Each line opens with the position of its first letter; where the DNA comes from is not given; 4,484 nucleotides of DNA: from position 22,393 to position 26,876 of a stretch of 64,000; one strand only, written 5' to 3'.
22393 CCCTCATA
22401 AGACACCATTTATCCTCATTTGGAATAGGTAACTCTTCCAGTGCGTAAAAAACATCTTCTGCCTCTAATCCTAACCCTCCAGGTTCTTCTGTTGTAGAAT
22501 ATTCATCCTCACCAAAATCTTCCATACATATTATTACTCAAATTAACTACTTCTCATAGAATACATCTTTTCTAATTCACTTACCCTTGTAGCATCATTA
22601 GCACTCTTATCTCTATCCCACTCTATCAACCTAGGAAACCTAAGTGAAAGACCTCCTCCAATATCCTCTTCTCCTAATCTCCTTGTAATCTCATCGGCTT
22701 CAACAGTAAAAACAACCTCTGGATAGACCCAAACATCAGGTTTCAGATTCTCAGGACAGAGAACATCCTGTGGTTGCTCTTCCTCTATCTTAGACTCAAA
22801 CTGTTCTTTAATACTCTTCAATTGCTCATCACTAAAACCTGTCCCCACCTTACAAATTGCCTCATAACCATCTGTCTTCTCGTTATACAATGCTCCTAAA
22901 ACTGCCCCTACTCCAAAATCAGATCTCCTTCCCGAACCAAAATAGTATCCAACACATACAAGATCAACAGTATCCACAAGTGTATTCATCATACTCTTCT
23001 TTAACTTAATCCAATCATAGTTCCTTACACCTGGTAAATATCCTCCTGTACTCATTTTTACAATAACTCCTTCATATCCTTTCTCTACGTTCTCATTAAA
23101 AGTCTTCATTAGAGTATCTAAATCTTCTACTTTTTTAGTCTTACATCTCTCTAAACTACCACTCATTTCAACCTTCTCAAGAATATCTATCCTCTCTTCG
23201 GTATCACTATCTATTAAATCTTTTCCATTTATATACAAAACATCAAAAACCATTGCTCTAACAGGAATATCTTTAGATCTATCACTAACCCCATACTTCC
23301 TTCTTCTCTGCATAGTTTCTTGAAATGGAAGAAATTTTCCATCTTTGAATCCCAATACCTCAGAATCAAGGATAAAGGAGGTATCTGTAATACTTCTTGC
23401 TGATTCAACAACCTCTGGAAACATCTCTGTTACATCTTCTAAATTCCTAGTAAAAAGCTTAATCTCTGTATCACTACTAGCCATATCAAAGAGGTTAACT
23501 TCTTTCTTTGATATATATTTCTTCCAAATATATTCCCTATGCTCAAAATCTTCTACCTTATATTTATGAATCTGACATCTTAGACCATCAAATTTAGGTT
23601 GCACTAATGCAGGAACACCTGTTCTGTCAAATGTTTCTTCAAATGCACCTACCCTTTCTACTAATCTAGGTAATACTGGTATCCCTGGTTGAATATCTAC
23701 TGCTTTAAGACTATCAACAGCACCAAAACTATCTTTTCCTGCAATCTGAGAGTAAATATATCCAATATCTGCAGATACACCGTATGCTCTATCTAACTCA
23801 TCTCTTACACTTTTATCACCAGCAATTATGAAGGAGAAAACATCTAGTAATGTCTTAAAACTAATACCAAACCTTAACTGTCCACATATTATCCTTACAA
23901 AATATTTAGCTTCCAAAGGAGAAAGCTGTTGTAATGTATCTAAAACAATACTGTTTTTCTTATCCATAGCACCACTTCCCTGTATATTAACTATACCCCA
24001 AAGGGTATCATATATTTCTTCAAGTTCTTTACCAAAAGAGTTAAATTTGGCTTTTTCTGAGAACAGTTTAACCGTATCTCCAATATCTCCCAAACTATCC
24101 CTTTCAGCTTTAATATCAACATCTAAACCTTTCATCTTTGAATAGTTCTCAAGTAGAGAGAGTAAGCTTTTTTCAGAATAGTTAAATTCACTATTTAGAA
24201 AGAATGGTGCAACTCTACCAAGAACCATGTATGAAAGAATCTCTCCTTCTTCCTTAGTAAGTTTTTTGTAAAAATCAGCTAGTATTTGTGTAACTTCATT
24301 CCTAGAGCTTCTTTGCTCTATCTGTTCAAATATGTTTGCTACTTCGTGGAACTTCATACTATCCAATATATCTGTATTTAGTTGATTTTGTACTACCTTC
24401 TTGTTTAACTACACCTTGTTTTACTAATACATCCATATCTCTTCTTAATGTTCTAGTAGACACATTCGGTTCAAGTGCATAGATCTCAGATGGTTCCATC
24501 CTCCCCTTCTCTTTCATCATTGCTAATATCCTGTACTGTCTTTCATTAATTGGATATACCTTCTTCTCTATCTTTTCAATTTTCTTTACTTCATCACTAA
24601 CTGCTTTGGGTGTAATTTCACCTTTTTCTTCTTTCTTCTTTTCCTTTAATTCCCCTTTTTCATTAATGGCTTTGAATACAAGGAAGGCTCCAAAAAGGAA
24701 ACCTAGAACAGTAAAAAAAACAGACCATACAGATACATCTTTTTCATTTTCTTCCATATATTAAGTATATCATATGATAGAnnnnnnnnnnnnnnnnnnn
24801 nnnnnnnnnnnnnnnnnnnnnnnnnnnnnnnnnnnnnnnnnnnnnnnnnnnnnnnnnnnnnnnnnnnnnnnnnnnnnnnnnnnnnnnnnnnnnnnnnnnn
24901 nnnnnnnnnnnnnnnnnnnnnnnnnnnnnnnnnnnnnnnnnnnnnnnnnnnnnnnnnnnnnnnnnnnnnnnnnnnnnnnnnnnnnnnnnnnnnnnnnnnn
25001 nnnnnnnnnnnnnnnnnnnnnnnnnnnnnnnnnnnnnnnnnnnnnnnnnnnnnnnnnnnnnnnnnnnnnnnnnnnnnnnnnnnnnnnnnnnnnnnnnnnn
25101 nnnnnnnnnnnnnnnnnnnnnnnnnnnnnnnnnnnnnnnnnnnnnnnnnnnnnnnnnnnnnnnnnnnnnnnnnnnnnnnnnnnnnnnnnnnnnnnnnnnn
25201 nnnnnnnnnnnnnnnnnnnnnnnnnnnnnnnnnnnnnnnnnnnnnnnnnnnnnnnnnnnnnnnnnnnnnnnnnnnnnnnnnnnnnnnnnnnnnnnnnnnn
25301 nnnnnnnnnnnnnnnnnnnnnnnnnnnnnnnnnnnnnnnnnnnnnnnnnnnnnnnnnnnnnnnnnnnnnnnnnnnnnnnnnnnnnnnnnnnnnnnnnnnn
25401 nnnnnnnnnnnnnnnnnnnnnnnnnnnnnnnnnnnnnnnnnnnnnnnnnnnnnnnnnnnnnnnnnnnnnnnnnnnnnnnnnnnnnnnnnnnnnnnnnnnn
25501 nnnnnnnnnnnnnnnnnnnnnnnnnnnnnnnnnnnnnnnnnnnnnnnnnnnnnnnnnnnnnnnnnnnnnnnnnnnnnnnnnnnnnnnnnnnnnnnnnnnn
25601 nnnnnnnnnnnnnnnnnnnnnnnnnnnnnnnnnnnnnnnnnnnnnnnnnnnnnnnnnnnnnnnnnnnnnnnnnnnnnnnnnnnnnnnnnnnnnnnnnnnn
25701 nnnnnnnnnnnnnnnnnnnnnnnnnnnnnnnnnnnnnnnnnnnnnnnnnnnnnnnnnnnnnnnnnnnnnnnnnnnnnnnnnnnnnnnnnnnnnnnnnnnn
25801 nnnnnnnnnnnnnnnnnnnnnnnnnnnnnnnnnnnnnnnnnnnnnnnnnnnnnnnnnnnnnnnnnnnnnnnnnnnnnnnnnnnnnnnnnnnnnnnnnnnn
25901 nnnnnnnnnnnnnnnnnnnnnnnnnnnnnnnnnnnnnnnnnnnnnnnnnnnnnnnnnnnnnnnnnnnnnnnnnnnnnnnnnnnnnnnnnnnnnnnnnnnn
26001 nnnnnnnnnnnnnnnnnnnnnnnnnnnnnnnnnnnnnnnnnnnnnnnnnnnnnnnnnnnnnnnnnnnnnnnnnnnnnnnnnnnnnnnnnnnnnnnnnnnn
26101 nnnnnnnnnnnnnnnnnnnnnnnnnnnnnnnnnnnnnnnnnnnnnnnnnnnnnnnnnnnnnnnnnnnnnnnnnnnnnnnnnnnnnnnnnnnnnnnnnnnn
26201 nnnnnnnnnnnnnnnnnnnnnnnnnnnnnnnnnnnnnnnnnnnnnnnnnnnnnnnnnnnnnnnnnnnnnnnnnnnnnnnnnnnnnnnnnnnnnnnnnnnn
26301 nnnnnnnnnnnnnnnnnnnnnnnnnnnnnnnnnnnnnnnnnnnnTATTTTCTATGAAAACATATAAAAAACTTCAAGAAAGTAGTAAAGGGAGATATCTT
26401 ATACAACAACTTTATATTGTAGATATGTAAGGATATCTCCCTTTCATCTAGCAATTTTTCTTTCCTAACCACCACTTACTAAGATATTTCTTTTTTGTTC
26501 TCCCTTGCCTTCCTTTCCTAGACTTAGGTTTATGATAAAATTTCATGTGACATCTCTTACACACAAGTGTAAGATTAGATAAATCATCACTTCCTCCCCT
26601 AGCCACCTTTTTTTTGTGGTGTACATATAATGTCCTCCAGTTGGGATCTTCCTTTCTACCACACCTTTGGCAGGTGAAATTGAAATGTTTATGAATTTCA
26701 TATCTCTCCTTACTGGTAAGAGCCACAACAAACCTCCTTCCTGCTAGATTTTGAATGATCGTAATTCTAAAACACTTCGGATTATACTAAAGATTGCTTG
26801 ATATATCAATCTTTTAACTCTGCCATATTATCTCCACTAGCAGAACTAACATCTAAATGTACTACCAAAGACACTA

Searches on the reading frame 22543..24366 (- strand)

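Call 10: search_protein_families(library=pfam, proteins=[window:22543-24366:-], max_evalue=0.0001)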
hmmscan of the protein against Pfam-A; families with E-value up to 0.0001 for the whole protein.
window:22543-24366:- (607 aa): 3 families
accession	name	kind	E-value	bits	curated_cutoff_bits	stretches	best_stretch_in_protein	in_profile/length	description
PF01068.26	DNA_ligase_A_M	-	1.7e-40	139.4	26.2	1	298-456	38-204/204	ATP dependent DNA ligase domain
PF04675.19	DNA_ligase_A_N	-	2.9e-28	99.7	24.6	1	5-177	1-173/174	DNA ligase N terminus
PF04679.21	DNA_ligase_A_C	-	9e-18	64.9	27.5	1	485-587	4-94/94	ATP dependent DNA ligase C terminal region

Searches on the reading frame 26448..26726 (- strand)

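Call 61: search_protein_families(library=pfam, proteins=[window:26448-26726:-], max_evalue=0.01)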
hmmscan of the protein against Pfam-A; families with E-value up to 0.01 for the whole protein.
window:26448-26726:- (92 aa): 3 families
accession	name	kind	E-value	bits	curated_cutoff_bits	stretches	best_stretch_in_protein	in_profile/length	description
PF01844.29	HNH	-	2.8e-13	50.2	21.4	1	19-62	1-43/47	HNH endonuclease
PF14279.12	HNH_5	-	4.1e-06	27.1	27.5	1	19-73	1-53/56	HNH endonuclease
PF14353.12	CpXC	-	0.00079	19.9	25.4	1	13-51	34-72/121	CpXC protein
